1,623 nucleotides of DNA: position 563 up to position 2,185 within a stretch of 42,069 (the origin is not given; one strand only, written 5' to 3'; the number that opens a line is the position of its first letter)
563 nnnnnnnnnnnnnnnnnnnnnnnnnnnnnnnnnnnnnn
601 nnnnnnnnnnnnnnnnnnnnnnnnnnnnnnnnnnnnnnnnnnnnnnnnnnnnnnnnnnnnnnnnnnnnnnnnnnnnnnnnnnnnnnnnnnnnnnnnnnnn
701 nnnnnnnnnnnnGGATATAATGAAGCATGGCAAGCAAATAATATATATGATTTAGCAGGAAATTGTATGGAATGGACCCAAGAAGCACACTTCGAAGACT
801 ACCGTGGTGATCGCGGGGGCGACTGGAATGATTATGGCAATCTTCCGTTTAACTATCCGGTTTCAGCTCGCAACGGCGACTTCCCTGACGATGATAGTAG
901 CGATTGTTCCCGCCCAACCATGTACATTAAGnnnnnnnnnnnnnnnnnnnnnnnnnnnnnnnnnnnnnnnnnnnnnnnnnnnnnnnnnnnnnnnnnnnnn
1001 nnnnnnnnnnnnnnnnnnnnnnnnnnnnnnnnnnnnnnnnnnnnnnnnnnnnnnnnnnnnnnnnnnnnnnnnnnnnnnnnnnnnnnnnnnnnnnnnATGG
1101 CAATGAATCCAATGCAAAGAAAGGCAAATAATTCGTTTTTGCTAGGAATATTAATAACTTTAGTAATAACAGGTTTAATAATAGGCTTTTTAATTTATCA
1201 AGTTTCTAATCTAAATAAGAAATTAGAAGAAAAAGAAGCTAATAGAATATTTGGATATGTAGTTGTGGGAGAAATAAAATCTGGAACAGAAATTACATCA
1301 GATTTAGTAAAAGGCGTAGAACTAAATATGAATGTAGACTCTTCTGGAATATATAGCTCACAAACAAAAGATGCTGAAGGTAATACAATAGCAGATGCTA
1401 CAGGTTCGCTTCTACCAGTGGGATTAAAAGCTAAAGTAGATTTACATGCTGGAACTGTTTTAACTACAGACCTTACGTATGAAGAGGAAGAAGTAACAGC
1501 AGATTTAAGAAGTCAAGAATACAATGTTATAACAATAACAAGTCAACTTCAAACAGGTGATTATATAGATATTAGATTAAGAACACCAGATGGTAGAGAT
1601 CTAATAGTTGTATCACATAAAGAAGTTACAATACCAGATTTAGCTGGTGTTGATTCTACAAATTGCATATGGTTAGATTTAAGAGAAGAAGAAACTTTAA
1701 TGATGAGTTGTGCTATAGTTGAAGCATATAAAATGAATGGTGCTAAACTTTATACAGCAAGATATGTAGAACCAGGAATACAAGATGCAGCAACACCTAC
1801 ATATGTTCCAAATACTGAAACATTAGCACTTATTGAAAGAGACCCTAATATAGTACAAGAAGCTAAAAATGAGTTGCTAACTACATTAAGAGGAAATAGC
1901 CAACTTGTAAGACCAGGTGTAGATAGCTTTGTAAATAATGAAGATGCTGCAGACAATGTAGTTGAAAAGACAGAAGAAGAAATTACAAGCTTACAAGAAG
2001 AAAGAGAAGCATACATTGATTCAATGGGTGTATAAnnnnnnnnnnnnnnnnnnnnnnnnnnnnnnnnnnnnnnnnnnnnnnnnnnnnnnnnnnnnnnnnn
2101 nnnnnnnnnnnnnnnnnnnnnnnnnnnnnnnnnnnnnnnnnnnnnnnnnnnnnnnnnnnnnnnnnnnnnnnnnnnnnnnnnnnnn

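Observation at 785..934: C-terminus of the FGE/CLec-fold protein looks like a DGR variable region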

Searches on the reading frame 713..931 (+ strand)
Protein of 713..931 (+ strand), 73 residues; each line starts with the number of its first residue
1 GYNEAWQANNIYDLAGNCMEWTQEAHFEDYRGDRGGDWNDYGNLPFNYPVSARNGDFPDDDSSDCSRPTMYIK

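Call 57: find_homologous_proteins(query=window:713-931:+, max_evalue=0.001)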
Query window:713-931:+ (73 aa): 6 proteins with E <= 0.001 among 7 candidates.
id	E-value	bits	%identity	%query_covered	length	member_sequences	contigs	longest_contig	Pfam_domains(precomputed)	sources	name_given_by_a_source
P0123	1.1e-11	62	53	100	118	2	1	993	-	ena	-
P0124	1.9e-11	62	55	100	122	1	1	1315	-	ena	-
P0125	5.5e-8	51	51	99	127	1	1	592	-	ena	-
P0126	6.3e-6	44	74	48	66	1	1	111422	-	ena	-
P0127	1.5e-5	43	74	48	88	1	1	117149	-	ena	-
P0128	2.1e-5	42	46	99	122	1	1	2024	-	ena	-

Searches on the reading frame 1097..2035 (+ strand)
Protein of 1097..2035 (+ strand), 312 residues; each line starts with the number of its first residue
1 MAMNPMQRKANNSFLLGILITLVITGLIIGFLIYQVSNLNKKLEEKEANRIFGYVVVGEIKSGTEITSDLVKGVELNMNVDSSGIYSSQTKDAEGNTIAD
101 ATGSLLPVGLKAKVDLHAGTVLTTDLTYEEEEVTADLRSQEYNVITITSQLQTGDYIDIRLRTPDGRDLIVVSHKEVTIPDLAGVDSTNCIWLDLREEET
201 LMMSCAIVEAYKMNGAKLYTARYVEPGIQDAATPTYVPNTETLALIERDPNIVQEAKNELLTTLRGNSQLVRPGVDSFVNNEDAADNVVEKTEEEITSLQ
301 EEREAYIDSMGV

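Call 13: find_encoding_contigs(protein=window:1097-2035:+, flank=10000, max_places=6)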
Protein window:1097-2035:+ (312 aa): 7 contigs read that carry it; 3 places shown.
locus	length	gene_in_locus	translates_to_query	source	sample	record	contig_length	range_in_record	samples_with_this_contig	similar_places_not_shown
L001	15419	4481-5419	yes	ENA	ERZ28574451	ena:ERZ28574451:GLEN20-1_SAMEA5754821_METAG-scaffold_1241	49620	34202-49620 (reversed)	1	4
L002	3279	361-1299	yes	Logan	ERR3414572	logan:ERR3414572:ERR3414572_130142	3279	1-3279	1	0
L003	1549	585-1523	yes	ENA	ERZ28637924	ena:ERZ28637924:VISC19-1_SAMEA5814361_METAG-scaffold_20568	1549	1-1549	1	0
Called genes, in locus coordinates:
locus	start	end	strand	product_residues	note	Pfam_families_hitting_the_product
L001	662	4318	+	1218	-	PF00041:fn3 (faint), PF09294:Interfer-bind (faint), PF23376:Fn3_VIN3 (faint), PF25788:Ig_Rha78A_N (faint), PF23608:Ig_ILCR1 (faint), PF25059:FN3_DSCAM-DSCAML_C (faint), PF14272:Gly_rich_SFCGS (faint), PF26645:EhaB (faint)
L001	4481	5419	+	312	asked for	-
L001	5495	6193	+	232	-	-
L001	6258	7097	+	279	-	-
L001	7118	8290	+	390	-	-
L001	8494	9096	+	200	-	-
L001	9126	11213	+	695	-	-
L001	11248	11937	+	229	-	-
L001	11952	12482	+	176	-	-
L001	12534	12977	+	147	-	-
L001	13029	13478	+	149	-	-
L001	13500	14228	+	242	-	-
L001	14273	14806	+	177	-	-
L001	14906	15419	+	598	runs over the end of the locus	-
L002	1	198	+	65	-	?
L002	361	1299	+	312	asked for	-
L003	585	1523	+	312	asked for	-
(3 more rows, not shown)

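Call 28: list_cluster_members(proteins=[L001:662-4315:+])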
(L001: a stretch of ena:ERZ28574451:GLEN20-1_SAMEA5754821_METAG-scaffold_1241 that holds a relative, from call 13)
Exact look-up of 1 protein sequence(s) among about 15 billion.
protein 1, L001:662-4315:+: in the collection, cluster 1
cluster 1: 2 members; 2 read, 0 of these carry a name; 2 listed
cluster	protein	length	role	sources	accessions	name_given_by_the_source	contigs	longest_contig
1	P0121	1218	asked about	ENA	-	-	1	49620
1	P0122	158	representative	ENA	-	-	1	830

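Call 36: find_encoding_contigs(protein=P0122, flank=10000, max_places=10)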
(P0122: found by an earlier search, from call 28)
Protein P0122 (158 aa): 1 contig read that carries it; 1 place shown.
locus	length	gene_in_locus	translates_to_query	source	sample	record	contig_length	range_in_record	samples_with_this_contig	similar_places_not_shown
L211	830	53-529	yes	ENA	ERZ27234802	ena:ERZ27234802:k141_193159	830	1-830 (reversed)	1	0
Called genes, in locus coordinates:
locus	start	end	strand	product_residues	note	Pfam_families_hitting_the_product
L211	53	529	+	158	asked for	-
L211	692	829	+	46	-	?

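Call 43: search_protein_families(library=pfam, proteins=[window:1097-2032:+, P0121], max_evalue=0.01)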
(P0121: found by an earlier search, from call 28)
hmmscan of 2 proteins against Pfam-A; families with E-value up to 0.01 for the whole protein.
window:1097-2032:+ (312 aa): 0 families

P0121 (1218 aa): 9 families
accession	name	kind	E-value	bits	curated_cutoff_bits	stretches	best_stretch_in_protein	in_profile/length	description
PF00041.27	fn3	-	4.7e-15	56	25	1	68-142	3-75/84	Fibronectin type III domain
PF25059.1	FN3_DSCAM-DSCAML_C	-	5.8e-13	49.4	39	1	840-882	39-81/89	DSCAM/DSCAML C-terminal Fn3-like domain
PF23608.1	Ig_ILCR1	-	1.7e-07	31.7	27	0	472-504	56-88/114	ILCR1 Ig-like domain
PF14272.11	Gly_rich_SFCGS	-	2e-06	28.2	27.3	0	727-772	54-99/114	Glycine-rich SFCGS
PF09294.16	Interfer-bind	-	2.5e-06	28.1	21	0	91-140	40-89/104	Interferon-alpha/beta receptor, fibronectin type III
PF25788.1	Ig_Rha78A_N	-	5.2e-06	27.1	27.4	0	836-879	54-97/105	Rha78A-like, N-terminal immunoglobulin domain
PF21605.3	CRLF2-like_D2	-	6.4e-05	23.4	27.3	1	76-140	11-74/94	Cytokine receptor-like factor 2-like, D2 domain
PF23718.1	DUF7160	-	0.0052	17.3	27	0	718-734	15-31/54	Family of unknown function (DUF7160)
PF16389.11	DUF4998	-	0.007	16.4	29.1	1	106-189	38-117/199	Domain of unknown function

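Call 48: search_protein_families(library=ncbifam, proteins=[window:1097-2032:+], max_evalue=0.01)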
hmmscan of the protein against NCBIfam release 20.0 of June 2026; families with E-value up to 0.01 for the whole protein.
window:1097-2032:+ (312 aa): 0 families
